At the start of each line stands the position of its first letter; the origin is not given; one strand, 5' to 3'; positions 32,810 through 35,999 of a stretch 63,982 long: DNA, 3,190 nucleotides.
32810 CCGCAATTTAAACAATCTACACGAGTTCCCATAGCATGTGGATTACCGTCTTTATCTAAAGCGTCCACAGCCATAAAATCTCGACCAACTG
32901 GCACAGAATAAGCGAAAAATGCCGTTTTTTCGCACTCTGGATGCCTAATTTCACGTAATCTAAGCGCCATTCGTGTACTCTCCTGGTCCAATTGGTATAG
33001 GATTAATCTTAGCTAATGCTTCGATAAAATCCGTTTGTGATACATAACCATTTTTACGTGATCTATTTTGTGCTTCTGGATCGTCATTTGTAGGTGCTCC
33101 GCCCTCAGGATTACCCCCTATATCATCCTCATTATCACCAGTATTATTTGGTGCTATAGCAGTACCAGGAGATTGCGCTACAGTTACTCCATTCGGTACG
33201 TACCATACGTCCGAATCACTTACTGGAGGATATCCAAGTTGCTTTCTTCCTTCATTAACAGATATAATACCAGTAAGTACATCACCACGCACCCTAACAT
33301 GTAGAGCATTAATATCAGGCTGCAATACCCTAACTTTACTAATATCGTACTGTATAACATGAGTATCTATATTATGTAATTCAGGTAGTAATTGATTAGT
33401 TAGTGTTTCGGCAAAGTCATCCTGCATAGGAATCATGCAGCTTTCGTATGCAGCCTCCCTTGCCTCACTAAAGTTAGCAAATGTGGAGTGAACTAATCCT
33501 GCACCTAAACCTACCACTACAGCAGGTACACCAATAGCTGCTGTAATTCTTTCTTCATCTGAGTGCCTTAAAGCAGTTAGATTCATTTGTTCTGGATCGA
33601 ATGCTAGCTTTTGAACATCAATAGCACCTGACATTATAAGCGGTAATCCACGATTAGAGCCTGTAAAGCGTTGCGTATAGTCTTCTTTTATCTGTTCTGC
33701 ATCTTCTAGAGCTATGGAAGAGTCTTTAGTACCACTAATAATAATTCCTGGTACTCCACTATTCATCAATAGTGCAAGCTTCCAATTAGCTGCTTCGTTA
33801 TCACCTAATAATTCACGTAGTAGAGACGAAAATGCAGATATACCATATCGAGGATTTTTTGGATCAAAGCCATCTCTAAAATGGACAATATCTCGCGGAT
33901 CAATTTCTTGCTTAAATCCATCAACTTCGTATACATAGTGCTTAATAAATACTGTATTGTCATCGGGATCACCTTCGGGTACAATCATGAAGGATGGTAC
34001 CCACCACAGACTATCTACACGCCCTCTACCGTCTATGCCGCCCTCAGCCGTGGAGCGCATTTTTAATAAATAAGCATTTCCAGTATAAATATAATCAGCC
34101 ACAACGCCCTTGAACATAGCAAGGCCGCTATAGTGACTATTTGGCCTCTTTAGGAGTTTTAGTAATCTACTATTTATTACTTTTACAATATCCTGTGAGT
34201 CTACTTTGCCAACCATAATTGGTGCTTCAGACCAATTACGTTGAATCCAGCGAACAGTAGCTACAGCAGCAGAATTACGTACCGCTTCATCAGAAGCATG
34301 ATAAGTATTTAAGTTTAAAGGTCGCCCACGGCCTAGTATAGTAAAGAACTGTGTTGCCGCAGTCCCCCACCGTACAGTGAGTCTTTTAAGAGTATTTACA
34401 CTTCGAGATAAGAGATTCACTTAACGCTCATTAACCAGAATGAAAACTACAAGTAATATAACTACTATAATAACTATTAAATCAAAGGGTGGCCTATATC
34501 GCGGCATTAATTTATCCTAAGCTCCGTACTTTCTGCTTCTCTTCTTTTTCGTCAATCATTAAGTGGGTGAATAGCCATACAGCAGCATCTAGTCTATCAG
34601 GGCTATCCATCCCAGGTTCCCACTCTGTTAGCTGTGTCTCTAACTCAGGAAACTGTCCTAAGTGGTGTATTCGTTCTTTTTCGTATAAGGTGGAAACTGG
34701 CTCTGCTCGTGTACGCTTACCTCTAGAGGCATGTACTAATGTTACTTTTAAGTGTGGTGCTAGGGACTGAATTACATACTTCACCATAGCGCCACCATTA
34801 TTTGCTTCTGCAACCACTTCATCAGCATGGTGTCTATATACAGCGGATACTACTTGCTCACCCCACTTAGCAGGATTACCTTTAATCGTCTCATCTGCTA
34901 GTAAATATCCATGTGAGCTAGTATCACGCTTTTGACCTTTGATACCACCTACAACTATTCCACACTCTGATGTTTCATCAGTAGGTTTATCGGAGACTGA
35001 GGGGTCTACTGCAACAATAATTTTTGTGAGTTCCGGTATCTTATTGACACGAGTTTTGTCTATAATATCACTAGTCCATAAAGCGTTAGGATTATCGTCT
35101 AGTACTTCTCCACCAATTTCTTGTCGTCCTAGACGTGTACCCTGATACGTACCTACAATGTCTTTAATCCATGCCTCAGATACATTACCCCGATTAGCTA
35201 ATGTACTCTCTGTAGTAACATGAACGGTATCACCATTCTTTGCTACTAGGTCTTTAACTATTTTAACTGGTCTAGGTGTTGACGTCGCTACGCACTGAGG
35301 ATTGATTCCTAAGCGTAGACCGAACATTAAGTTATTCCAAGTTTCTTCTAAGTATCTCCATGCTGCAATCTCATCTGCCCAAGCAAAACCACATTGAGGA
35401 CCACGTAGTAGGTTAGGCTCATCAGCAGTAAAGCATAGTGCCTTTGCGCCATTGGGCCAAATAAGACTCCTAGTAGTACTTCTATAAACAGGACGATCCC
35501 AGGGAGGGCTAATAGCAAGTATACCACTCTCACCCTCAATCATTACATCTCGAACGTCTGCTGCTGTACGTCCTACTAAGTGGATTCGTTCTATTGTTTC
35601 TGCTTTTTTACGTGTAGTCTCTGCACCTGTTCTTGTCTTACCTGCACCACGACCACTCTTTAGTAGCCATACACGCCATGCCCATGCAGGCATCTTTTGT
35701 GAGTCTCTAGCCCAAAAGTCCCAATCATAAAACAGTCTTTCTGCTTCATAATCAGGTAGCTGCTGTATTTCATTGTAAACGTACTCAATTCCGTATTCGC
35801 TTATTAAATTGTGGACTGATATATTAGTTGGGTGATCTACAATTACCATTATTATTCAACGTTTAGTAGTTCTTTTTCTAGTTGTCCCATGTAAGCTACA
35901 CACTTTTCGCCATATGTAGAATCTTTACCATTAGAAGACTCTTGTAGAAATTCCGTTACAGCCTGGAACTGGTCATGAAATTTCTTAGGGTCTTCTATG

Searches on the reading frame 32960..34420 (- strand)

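Call 12: search_protein_families(library=phrogs, proteins=[window:32960-34420:-], max_evalue=0.001)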
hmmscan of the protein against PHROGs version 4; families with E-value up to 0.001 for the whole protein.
window:32960-34420:- (486 aa): 5 families
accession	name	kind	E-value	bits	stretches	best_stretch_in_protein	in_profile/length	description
phrog_2662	-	head and packaging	8e-54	184.4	1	42-440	60-441/717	portal protein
phrog_12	-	head and packaging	8.1e-54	184.7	1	37-451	81-471/646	portal protein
phrog_5929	-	head and packaging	4.1e-13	50.2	1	212-411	6-198/228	portal protein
phrog_2271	-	head and packaging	7.6e-06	24.9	1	45-408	47-394/859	portal protein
phrog_21454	-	unknown function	0.00035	20.9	1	234-408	6-171/320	-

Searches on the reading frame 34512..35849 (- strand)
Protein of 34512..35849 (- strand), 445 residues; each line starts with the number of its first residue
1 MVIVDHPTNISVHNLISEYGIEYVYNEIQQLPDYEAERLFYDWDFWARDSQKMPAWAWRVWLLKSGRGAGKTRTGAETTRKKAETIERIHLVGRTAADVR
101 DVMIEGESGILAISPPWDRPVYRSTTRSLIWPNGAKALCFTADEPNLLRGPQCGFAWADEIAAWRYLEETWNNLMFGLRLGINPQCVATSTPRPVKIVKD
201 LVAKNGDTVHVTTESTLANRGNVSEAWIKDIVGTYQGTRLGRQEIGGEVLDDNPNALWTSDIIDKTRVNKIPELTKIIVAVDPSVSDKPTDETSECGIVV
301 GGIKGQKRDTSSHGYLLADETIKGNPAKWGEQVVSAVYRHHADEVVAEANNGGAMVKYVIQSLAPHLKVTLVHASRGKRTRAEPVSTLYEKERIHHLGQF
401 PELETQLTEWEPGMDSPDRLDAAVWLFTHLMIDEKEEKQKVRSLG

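Call 12: search_protein_families(library=phrogs, proteins=[window:34512-35849:-], max_evalue=0.001)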
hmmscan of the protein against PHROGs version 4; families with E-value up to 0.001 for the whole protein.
window:34512-35849:- (445 aa): 3 families
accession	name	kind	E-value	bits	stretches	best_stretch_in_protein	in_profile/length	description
phrog_979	-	head and packaging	1.8e-26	94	1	255-435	413-604/642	terminase large subunit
phrog_38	-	head and packaging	1.3e-18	68.1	1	258-440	528-713/760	terminase large subunit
phrog_2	-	head and packaging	3.4e-17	63.5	1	41-432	267-592/807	terminase large subunit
